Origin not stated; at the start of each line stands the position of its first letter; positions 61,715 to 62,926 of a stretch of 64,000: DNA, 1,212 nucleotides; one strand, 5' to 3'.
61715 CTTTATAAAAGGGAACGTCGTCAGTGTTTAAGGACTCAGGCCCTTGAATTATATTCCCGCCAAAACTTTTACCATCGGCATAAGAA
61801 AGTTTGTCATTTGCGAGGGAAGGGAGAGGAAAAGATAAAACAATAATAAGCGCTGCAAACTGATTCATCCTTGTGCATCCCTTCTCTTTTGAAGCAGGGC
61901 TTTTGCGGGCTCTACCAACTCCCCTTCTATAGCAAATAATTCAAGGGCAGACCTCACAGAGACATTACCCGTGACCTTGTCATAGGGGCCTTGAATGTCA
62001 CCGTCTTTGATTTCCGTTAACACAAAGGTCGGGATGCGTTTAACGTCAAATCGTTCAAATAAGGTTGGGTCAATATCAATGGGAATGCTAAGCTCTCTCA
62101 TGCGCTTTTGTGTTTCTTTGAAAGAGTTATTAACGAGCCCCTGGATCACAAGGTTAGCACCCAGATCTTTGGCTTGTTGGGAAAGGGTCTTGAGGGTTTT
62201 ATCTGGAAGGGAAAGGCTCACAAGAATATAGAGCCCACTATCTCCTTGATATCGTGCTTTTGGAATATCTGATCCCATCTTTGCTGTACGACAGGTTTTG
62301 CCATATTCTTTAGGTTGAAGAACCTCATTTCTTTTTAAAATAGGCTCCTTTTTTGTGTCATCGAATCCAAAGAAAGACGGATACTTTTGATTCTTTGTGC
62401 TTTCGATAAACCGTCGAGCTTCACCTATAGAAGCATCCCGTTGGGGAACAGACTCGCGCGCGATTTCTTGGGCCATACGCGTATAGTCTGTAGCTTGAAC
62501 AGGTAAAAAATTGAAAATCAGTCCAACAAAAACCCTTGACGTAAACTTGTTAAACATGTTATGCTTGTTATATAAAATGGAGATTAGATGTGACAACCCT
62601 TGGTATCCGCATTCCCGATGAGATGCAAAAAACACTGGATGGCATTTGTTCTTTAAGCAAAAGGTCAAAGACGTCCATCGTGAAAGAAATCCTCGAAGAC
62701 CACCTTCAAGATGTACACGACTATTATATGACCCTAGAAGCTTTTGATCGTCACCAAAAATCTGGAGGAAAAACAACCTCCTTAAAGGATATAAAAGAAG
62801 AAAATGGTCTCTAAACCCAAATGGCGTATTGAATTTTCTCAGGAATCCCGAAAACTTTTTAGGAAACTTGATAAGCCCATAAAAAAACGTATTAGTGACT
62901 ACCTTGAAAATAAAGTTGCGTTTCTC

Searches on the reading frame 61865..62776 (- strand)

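Call 30: search_protein_families(library=pfam, proteins=[window:61865-62776:-], max_evalue=0.001)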
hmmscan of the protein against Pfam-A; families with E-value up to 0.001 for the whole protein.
window:61865-62776:- (303 aa): 1 family
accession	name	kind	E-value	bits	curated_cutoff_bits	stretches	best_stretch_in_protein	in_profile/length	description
PF09673.15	TrbC_Ftype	-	4.6e-21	75.4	24.2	1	184-279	1-109/111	Type-F conjugative transfer system pilin assembly protein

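Call 38: search_protein_families(library=ncbifam, proteins=[window:61865-62776:-], max_evalue=0.001)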
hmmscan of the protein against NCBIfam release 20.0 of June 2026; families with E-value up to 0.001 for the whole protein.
window:61865-62776:- (303 aa): 2 families
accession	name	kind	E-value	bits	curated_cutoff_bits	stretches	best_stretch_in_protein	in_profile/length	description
TIGR02742.1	TrbC_Ftype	equivalog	3.6e-26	91.5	66.45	1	182-297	1-128/130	type-F conjugative transfer system pilin assembly protein TrbC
NF010290.0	PRK13730.1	subfamily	9.8e-13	48.1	333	1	181-301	91-210/212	type-F conjugative transfer system pilin assembly protein TrbC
